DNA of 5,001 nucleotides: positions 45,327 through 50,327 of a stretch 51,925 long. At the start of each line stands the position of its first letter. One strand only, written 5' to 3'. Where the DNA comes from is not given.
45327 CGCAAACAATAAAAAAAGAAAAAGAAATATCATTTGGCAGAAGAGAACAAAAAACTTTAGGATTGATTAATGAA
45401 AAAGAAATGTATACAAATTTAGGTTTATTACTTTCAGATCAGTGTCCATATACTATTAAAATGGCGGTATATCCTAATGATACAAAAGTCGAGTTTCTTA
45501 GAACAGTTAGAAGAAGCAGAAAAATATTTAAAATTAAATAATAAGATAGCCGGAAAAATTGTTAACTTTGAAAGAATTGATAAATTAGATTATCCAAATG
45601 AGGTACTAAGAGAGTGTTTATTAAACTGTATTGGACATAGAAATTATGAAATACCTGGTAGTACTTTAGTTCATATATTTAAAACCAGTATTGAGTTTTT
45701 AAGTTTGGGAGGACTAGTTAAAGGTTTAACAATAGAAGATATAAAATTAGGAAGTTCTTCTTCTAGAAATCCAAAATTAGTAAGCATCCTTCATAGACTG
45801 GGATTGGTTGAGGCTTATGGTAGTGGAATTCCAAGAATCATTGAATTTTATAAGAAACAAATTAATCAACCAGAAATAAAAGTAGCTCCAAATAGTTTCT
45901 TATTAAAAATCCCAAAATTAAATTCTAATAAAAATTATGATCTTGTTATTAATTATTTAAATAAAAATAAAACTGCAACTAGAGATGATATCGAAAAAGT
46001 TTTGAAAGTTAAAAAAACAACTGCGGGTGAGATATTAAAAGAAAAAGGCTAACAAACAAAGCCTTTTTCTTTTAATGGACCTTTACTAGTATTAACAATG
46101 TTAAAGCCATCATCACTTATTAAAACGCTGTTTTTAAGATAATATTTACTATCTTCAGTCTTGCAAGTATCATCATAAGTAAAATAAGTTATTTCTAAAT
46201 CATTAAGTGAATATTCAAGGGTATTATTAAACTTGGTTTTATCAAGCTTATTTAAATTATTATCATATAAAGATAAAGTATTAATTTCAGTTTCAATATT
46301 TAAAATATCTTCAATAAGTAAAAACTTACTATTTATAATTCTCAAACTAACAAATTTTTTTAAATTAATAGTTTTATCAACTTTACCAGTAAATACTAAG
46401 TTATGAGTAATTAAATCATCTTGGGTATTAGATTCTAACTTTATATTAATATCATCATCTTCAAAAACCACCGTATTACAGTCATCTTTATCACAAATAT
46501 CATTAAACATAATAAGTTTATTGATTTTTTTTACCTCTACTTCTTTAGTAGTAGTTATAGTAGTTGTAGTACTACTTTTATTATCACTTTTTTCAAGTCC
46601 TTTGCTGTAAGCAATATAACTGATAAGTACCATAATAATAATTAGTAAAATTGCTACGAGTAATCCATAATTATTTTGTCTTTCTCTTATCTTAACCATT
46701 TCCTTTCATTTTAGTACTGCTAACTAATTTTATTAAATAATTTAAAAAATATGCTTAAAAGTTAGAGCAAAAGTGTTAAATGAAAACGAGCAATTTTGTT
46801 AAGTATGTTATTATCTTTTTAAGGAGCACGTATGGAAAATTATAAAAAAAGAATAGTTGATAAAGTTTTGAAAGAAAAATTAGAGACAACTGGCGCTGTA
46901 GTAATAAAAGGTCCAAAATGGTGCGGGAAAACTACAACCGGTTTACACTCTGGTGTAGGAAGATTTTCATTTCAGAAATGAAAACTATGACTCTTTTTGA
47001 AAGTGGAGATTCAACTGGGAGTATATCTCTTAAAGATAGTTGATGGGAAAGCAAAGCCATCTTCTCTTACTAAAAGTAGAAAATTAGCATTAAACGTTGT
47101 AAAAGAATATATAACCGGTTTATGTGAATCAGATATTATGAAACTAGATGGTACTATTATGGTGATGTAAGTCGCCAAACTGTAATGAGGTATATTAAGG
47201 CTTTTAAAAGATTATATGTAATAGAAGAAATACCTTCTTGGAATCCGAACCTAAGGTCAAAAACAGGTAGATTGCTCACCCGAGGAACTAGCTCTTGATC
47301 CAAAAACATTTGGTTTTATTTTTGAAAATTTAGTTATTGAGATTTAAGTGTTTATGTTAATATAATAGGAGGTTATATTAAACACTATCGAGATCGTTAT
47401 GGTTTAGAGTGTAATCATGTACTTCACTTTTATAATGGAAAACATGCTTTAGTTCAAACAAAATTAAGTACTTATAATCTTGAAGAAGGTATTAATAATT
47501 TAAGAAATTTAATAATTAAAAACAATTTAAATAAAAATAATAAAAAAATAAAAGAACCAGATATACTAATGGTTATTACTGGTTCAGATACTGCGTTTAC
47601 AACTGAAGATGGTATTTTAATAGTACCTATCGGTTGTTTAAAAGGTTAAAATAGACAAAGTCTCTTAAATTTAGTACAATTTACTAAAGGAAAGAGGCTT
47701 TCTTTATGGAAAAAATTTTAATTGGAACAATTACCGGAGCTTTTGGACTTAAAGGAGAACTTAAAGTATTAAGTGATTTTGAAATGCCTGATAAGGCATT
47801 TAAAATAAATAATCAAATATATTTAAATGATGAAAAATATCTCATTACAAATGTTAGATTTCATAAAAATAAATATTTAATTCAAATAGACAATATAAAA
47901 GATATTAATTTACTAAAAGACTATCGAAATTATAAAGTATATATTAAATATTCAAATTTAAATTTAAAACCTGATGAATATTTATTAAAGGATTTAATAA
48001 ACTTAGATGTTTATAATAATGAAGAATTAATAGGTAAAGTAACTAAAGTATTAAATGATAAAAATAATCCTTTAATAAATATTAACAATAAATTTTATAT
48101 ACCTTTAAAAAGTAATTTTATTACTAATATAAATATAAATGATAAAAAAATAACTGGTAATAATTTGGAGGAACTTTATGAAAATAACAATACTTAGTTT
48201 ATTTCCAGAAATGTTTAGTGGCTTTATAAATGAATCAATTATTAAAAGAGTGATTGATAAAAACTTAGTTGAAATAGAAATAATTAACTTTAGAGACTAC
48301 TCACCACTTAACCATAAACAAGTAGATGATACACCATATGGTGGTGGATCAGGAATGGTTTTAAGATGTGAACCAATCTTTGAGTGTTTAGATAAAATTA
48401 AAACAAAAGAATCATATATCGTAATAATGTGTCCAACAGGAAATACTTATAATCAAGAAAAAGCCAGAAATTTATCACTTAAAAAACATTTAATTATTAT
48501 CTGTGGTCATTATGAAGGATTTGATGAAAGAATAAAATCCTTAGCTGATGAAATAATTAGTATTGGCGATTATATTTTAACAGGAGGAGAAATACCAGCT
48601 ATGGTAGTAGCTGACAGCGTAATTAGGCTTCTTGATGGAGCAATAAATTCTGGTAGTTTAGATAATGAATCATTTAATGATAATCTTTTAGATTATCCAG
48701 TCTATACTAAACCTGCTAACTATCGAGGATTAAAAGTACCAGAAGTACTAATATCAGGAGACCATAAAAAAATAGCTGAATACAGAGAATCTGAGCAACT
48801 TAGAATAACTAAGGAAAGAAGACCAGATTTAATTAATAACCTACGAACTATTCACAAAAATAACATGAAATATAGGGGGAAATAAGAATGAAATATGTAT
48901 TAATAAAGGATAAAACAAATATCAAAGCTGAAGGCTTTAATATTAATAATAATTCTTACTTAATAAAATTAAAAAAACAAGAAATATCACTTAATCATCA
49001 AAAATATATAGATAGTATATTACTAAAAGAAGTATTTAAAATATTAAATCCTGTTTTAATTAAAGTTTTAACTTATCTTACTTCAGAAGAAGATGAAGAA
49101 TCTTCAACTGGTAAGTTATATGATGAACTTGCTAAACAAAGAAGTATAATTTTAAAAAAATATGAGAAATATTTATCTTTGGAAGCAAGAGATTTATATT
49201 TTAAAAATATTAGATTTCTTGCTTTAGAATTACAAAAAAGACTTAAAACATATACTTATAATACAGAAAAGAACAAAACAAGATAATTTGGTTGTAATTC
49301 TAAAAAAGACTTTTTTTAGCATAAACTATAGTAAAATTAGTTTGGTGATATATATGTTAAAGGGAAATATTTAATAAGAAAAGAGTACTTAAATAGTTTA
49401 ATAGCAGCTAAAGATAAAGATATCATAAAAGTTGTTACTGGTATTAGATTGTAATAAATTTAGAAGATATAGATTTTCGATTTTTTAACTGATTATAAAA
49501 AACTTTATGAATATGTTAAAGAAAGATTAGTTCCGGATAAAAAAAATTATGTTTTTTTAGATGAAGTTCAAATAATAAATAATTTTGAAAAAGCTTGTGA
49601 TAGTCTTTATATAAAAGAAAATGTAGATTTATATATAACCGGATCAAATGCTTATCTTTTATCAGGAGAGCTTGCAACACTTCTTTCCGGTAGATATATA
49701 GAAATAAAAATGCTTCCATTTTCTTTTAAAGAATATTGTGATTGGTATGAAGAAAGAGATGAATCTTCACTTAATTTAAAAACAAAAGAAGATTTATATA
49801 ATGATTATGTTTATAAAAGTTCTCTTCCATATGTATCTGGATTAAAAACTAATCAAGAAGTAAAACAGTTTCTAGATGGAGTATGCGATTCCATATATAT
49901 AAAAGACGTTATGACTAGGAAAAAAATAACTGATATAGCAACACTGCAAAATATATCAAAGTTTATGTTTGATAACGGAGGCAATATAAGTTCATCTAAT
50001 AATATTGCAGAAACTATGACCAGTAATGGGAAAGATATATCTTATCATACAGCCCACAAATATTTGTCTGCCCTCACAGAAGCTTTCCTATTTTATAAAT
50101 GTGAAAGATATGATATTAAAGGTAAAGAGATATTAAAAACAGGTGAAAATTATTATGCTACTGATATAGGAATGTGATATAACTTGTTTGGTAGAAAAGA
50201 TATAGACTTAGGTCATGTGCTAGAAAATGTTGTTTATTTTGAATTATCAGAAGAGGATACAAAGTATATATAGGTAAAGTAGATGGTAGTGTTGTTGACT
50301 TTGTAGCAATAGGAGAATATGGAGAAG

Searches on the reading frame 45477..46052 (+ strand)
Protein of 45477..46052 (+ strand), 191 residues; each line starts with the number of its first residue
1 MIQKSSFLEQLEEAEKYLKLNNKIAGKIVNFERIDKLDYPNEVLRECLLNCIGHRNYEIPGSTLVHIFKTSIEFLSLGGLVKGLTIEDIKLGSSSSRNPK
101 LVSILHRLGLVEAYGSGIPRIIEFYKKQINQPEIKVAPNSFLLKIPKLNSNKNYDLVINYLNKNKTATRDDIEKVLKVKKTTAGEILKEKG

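Call 36: search_protein_families(library=pfam, proteins=[window:45477-46052:+], max_evalue=0.00001)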
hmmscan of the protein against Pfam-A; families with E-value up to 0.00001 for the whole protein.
window:45477-46052:+ (191 aa): 1 family
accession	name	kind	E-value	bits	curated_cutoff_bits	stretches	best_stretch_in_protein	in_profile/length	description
PF13749.12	HATPase_c_4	-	2.3e-14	53.6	26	1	65-143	6-87/89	Putative ATP-dependent DNA helicase recG C-terminal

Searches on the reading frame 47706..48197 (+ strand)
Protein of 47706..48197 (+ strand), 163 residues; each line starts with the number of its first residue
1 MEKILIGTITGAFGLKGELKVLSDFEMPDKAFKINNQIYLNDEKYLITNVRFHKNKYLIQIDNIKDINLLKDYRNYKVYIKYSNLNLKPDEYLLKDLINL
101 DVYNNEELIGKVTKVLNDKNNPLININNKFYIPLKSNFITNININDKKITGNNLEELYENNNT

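Call 36: search_protein_families(library=pfam, proteins=[window:47706-48197:+], max_evalue=0.00001)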
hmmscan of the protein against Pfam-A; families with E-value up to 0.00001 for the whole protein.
window:47706-48197:+ (163 aa): 1 family
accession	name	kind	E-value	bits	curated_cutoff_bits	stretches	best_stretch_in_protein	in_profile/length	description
PF01782.24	RimM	-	1.8e-14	54.2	23.5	1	6-82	2-82/84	RimM N-terminal domain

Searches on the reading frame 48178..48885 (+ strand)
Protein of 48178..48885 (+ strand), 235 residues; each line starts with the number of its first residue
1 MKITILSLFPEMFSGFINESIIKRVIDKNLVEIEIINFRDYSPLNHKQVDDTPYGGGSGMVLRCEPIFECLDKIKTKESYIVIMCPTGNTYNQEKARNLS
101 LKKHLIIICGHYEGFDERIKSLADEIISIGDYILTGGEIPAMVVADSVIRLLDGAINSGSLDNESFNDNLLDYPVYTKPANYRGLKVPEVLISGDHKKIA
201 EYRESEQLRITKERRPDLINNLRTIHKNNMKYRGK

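Call 36: search_protein_families(library=pfam, proteins=[window:48178-48885:+], max_evalue=0.00001)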
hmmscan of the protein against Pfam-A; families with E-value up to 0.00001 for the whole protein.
window:48178-48885:+ (235 aa): 1 family
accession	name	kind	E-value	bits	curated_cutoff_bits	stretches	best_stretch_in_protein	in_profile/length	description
PF01746.26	tRNA_m1G_MT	-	7.7e-61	205.7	27.3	1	23-216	2-195/195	tRNA (Guanine-1)-methyltransferase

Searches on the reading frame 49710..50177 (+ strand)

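Call 36: search_protein_families(library=pfam, proteins=[window:49710-50177:+], max_evalue=0.00001)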
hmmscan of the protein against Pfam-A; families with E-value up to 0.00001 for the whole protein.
window:49710-50177:+ (155 aa): 1 family
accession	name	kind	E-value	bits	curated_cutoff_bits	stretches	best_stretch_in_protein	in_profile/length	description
PF13635.12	DUF4143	-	2.5e-06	27.7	28.1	1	65-155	2-87/160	Domain of unknown function (DUF4143)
